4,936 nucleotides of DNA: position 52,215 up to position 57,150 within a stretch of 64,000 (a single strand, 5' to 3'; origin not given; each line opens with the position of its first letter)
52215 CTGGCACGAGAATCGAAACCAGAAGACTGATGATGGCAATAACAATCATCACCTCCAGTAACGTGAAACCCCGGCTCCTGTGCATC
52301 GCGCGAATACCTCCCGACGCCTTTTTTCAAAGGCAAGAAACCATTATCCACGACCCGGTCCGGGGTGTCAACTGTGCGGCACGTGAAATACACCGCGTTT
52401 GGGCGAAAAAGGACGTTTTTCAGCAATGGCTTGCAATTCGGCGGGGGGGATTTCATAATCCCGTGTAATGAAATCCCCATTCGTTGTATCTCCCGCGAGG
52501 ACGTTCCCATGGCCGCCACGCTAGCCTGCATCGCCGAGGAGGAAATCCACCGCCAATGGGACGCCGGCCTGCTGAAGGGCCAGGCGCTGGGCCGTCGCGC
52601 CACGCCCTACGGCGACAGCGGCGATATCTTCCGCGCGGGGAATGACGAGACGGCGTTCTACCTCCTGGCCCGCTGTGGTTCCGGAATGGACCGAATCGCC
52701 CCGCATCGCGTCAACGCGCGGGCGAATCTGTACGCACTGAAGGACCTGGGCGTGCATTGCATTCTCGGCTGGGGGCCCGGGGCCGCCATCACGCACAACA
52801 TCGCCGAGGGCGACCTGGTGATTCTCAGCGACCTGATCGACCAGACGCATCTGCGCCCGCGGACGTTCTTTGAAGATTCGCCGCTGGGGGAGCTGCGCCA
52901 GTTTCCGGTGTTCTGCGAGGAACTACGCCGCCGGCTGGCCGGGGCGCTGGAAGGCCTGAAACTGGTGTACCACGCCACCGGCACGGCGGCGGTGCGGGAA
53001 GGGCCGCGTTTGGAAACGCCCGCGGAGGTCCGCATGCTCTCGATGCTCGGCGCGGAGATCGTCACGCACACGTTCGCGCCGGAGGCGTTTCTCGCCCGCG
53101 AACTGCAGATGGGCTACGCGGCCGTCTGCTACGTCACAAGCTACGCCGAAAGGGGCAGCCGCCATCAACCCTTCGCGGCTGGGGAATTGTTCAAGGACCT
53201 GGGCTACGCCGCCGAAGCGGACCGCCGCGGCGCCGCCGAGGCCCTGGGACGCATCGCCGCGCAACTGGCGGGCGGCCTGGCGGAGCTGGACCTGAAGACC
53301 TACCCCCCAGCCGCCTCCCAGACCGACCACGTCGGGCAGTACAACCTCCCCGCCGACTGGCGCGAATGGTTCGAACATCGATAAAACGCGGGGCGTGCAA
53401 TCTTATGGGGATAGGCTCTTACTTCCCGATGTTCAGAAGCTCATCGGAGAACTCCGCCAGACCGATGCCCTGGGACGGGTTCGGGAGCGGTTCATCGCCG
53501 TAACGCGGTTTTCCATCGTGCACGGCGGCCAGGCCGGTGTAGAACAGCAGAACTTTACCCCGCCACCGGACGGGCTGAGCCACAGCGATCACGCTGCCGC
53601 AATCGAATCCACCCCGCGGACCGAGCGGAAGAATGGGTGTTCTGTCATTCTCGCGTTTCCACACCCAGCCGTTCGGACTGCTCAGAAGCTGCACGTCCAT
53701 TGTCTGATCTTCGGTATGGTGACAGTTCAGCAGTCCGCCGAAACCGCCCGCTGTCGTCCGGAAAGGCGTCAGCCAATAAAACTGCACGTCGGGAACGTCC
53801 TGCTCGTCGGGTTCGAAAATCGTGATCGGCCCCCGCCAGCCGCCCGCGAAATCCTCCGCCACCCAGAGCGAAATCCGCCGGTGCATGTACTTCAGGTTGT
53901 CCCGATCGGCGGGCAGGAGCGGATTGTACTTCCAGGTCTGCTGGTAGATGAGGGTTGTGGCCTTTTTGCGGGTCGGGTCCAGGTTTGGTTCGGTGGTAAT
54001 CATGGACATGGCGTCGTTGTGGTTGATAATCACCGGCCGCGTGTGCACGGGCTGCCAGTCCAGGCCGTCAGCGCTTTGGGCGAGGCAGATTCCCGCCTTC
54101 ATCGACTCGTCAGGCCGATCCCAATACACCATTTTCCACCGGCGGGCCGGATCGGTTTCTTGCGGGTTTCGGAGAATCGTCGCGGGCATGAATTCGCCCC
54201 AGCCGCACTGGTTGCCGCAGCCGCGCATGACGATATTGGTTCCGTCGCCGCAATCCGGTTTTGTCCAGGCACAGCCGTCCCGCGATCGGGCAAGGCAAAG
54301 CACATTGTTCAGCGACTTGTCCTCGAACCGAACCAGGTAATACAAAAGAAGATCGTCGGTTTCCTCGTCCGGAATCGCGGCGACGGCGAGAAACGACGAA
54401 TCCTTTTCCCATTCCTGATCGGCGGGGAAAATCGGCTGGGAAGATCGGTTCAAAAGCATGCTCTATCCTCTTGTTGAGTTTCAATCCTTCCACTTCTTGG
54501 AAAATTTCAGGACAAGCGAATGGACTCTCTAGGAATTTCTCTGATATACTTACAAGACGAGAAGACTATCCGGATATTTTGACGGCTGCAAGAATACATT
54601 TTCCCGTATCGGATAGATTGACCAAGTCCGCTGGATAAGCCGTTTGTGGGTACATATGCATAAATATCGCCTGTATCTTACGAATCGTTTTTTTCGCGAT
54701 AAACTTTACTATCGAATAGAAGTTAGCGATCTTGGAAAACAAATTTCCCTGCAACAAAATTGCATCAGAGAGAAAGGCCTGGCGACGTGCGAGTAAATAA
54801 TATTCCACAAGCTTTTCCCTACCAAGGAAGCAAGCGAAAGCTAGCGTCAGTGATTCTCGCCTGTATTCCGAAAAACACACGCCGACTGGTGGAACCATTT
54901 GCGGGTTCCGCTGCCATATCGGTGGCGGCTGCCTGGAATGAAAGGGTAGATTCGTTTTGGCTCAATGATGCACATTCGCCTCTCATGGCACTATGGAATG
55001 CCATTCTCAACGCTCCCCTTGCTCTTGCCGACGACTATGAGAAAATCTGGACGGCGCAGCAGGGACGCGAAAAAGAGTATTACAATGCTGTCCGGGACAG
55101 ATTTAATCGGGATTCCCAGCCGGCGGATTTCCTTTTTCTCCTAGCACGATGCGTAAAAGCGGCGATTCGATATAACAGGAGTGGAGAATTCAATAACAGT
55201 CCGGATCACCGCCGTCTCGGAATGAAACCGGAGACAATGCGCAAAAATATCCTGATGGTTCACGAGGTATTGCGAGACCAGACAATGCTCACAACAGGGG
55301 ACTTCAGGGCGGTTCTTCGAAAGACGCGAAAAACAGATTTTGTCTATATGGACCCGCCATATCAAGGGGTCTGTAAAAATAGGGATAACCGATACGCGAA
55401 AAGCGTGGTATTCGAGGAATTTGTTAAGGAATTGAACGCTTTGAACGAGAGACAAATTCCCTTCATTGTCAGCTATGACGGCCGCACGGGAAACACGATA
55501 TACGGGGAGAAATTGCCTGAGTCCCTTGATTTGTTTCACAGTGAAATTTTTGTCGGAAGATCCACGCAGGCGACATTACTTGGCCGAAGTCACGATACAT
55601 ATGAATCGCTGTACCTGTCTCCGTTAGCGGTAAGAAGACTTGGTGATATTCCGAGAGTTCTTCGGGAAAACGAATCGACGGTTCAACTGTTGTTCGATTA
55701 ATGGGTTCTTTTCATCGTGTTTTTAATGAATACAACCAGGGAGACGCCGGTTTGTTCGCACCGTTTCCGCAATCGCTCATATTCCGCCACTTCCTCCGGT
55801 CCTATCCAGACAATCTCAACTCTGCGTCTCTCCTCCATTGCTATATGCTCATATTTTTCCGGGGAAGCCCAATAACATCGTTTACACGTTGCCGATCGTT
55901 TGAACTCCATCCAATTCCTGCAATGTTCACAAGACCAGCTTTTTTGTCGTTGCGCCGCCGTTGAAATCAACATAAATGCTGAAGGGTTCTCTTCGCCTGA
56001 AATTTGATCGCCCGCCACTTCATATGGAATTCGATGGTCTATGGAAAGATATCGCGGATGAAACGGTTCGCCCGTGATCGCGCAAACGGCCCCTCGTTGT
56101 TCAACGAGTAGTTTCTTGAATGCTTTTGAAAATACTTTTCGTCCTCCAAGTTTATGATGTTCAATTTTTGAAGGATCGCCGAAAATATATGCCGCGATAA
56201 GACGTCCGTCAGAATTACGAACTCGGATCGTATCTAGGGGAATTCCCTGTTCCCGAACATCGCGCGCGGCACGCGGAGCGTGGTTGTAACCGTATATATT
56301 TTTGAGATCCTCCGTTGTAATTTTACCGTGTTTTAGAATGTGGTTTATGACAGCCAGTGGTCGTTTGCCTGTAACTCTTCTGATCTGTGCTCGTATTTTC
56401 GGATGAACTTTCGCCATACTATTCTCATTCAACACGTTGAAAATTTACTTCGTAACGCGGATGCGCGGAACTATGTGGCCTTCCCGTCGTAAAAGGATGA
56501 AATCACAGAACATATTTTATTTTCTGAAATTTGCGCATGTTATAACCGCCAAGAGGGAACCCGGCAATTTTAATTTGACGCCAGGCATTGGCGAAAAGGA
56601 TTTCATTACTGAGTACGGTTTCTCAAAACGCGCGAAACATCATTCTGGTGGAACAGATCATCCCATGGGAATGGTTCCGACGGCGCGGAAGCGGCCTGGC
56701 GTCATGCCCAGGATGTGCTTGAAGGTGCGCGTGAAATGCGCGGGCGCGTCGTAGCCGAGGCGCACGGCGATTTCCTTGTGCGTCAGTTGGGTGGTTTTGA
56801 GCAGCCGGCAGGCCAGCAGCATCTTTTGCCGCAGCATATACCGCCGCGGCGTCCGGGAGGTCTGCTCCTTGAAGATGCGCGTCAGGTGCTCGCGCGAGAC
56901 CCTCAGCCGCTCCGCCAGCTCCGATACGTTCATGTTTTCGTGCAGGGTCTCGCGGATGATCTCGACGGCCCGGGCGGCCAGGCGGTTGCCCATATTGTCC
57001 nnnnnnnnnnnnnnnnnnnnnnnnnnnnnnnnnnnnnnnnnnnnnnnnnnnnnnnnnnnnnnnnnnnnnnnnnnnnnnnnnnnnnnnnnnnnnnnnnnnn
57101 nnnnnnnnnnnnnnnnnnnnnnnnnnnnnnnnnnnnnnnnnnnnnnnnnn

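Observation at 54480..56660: AT-richer islet carrying a Dam-like methyltransferase and convergent, 4-nt-overlapping HNH endonuclease: a likely acquired Type II R-M system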

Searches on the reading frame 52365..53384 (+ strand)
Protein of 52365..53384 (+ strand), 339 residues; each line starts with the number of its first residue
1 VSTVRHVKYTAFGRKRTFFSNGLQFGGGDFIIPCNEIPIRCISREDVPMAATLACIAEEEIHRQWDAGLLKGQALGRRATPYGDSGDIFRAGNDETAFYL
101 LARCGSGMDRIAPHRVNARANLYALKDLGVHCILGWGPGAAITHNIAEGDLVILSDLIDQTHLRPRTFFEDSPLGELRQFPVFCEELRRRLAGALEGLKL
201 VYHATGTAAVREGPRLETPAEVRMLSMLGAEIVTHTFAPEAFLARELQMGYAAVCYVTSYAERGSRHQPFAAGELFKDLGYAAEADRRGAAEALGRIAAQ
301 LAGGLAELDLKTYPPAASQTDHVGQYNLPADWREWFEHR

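Call 3: search_protein_families(library=pfam, proteins=[window:52365-53384:+], max_evalue=0.01)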
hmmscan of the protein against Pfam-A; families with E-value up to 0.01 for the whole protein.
window:52365-53384:+ (339 aa): 1 family
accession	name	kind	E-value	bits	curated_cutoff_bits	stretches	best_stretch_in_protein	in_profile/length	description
PF01048.26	PNP_UDP_1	-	1.6e-23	83.8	25.1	1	80-267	23-206/233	Phosphorylase superfamily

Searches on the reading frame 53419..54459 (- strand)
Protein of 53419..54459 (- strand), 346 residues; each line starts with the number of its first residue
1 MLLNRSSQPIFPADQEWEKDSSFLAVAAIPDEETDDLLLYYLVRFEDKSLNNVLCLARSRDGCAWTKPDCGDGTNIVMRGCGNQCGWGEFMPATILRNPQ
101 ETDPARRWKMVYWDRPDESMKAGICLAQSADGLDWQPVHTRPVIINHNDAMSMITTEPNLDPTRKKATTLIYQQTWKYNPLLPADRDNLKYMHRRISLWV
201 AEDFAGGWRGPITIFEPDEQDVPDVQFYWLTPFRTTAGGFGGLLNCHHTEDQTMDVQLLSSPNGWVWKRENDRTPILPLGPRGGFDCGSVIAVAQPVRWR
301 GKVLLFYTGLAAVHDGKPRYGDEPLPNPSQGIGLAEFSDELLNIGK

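Call 3: search_protein_families(library=pfam, proteins=[window:53419-54459:-], max_evalue=0.01)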
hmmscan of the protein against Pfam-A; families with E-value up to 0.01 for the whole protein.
window:53419-54459:- (346 aa): 0 families

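Call 39: find_encoding_contigs(protein=window:53419-54459:-, flank=6000, max_places=6)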
Protein window:53419-54459:- (346 aa): 1 contig read that carries it; 1 place shown.
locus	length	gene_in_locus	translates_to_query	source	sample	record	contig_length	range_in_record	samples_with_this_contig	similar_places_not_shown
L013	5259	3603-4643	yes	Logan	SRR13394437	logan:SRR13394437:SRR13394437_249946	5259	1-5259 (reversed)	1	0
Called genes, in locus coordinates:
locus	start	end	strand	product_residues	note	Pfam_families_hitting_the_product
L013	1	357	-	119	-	?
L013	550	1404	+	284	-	PF00165:HTH_AraC, PF12833:HTH_18, PF00165:HTH_AraC (weak)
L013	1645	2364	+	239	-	-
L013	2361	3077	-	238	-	PF02086:MethyltransfD12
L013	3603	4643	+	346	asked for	-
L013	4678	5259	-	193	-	?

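Call 40: find_related_loci(query=window:53419-54459:-, collection=metagenome_contigs, flank=6000)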
Query window:53419-54459:- (346 aa) in metagenome_contigs; peptide patterns used: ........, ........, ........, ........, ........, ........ (x = any residue, [..] = any of these).
76 stretches matched a pattern; 28 encode a relative of the query (tblastn E <= 1e-3); 27 distinct loci.
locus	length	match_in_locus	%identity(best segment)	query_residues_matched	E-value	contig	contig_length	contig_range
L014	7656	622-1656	65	1-346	3e-152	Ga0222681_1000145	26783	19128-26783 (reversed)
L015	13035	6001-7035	58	1-345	3e-139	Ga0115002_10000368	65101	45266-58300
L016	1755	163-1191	59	1-345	6e-145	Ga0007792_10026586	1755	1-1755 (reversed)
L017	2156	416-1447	58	3-342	4e-143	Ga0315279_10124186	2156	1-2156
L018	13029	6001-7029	54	2-346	2e-126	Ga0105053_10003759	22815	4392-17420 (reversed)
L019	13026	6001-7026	55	1-343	2e-125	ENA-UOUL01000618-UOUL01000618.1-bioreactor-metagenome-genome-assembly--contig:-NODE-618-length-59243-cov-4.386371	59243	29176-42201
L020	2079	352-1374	56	1-342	1e-132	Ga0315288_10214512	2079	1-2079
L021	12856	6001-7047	55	1-343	1e-123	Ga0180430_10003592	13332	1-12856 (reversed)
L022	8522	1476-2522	55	1-343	1e-123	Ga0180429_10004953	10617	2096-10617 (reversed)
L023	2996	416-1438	54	1-344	6e-126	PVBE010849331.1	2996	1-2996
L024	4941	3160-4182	54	1-344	4e-122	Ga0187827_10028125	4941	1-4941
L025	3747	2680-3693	52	4-343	6e-117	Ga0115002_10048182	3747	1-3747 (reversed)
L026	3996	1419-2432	52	4-343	2e-116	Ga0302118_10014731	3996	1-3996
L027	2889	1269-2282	53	2-342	7e-118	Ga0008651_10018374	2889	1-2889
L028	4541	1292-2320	49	1-344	1e-112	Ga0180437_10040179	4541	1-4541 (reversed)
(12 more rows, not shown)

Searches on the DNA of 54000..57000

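Call 66: search_rna_families(source=window, start=54000, end=57000, threshold=evalue, max_evalue=1)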
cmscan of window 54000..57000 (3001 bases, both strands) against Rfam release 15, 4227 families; matches with E-value up to 1: 0.
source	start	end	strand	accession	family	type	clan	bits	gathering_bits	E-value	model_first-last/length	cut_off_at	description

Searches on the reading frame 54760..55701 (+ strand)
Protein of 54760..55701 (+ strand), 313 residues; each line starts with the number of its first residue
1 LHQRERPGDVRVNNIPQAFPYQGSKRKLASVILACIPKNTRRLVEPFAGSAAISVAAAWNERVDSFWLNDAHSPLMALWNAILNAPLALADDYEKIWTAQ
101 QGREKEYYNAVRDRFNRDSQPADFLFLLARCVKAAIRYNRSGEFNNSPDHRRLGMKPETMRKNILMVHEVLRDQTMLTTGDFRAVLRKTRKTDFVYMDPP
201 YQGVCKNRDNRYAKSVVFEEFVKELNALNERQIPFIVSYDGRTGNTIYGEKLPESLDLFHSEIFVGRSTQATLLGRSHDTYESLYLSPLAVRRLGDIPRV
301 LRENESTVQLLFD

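Call 3: search_protein_families(library=pfam, proteins=[window:54760-55701:+], max_evalue=0.01)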
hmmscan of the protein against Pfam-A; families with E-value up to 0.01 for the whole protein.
window:54760-55701:+ (313 aa): 2 families
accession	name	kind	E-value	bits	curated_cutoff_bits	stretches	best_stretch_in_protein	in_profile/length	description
PF02086.21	MethyltransfD12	-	3.8e-37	128.8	22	1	21-255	1-241/253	D12 class N6 adenine-specific DNA methyltransferase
PF03602.21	Cons_hypoth95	-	0.00053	20.1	24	0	159-204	79-126/182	Conserved hypothetical protein 95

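Call 4: search_protein_families(library=ncbifam, proteins=[window:54760-55701:+], max_evalue=0.01)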
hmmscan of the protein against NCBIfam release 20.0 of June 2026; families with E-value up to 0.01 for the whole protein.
window:54760-55701:+ (313 aa): 3 families
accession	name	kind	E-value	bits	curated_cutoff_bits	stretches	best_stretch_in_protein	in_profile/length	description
TIGR00571.1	dam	subfamily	1e-36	127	114.85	1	21-239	7-226/267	Dam family site-specific DNA-(adenine-N6)-methyltransferase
NF008152.0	PRK10904.1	equivalog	2.1e-13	50.3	441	1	22-238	11-226/271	adenine-specific DNA-methyltransferase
TIGR00095.1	TIGR00095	equivalog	0.0058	16.3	117.5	0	159-202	90-135/194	16S rRNA (guanine(966)-N(2))-methyltransferase RsmD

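Call 5: search_protein_families(library=padloc, proteins=[window:54760-55701:+], max_evalue=0.01)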
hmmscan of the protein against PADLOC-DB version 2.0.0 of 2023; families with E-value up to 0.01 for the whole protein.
window:54760-55701:+ (313 aa): 25 families
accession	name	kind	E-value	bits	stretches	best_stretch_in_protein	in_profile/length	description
PDLC03341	MTase_II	-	8.4e-75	250.2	1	12-298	12-299/316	Type II methyltransferase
PDLC03302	MTase_II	-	1.6e-48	163.9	1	13-285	357-623/626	Type II methyltransferase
PDLC03294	MTase_II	-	1e-37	128.3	1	21-238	10-228/272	Type II methyltransferase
PDLC03729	oMTase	-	1.6e-21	75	1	21-238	10-226/275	orphan methyltransferase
PDLC03264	MTase_II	-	3.2e-21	73.9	1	20-238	16-234/306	Type II methyltransferase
PDLC03735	oMTase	-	1.9e-19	68.1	1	21-238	13-239/284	orphan methyltransferase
PDLC03247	MTase_II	-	2.7e-19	67.5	1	17-209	4-191/282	Type II methyltransferase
PDLC03383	MTase_II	-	3.2e-19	67.5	2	98-238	119-259/318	Type II methyltransferase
PDLC04018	PD-Lambda-5_B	-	1e-16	59.1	1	20-251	9-246/291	-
PDLC03261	MTase_II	-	5.9e-16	55.9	1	20-226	29-229/643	Type II methyltransferase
PDLC03290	MTase_II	-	1.3e-15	55.5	1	13-256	2-255/292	Type II methyltransferase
PDLC03287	MTase_II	-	4.7e-14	50.1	1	19-202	367-551/646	Type II methyltransferase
PDLC03266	MTase_II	-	1.2e-13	49.2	1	21-203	20-199/285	Type II methyltransferase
PDLC03358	MTase_II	-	2.7e-10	38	1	20-241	9-237/301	Type II methyltransferase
PDLC04019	PD-Lambda-5_B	-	2.9e-09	35.1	1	20-86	8-77/167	-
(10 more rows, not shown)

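Call 7: search_solved_structures(query=window:54760-55701:+, max_evalue=0.001)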
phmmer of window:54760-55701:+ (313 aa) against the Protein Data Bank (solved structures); distinct sequences matched with E-value up to 0.001: 10.
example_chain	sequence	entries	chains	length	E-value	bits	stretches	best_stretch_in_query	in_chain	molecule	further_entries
2dpm_A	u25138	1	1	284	1.2e-10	44.4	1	20-204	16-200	PROTEIN (ADENINE-SPECIFIC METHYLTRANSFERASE DPNII 1)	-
7m6b_B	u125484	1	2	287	3e-08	36.5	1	19-240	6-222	Site-specific DNA-methyltransferase (adenine-specific)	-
1yfj_A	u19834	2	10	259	9.4e-07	31.6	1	18-238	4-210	DNA adenine methylase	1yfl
1yf3_A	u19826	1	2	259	9.4e-07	31.6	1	18-238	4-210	DNA adenine methylase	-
1q0s_A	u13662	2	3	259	2.1e-06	30.4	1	18-236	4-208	DNA adenine methylase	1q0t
2g1p_A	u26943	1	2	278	2.9e-06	30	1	21-238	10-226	DNA adenine methylase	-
4rtj_A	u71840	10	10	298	3e-06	29.9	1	20-238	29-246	DNA adenine methylase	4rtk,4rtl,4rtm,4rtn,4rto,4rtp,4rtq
4gol_D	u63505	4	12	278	4e-06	29.5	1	21-238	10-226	DNA adenine methylase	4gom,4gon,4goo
4gbe_D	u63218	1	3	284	4e-06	29.5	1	21-238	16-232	DNA adenine methylase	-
2ore_D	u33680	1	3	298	4.1e-06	29.5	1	20-238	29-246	DNA adenine methylase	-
